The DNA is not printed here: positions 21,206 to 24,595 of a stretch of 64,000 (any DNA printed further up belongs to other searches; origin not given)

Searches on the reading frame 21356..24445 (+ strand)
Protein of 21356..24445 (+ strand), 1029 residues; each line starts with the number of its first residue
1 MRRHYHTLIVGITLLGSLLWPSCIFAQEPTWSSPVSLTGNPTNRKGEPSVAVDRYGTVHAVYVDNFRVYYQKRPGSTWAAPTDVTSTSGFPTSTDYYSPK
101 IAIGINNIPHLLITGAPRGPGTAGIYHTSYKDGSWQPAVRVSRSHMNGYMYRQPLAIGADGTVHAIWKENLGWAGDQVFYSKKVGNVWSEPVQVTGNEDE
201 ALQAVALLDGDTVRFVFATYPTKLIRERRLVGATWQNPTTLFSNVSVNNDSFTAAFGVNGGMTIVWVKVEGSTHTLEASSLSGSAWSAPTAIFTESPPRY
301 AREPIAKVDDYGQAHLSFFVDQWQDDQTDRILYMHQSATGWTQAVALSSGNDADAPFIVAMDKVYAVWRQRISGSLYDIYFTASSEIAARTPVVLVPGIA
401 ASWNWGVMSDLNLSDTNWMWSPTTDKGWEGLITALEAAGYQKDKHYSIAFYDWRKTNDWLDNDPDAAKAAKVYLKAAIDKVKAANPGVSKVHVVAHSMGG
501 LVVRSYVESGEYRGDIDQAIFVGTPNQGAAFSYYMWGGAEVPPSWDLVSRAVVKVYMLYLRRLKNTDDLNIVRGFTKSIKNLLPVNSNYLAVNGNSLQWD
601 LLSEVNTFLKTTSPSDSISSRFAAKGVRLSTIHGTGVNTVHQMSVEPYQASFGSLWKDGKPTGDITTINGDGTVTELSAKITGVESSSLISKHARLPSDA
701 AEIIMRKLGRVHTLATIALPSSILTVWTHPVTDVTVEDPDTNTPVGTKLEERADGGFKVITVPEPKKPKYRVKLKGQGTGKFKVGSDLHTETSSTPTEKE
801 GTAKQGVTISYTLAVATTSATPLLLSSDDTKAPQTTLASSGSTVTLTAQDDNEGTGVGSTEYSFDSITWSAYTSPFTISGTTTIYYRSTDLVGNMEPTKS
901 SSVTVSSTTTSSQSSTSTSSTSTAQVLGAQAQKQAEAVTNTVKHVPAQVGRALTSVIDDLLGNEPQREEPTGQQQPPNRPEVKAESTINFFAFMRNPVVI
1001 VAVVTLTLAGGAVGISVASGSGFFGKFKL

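Call 56: search_protein_families(library=pfam, proteins=[window:21356-24445:+], max_evalue=0.001)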
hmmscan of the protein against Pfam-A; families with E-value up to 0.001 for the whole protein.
window:21356-24445:+ (1029 aa): 7 families
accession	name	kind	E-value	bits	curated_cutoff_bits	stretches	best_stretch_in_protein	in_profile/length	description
PF02450.21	LCAT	-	1.4e-12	48.1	21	1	427-529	68-165/392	Lecithin:cholesterol acyltransferase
PF07819.20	PGAP1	-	1.4e-07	31.9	24.3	1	391-530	5-133/233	PGAP1-like alpha/beta domain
PF24096.1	DUF7379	-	6.6e-06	26.6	33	1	487-531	68-117/191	Domain of unknown function (DUF7379)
PF12146.15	Hydrolase_4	-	7e-05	22.7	27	1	474-524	62-109/239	Serine aminopeptidase, S33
PF02089.21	Palm_thioest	-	7.9e-05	22.9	26.8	1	470-530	54-114/254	Palmitoyl protein thioesterase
PF01674.24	Lipase_2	-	0.00013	22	20.3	1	391-511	2-97/219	Lipase (class 2)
PF12697.13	Abhydrolase_6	-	0.00028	22.1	26.3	1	393-528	1-97/217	Alpha/beta hydrolase family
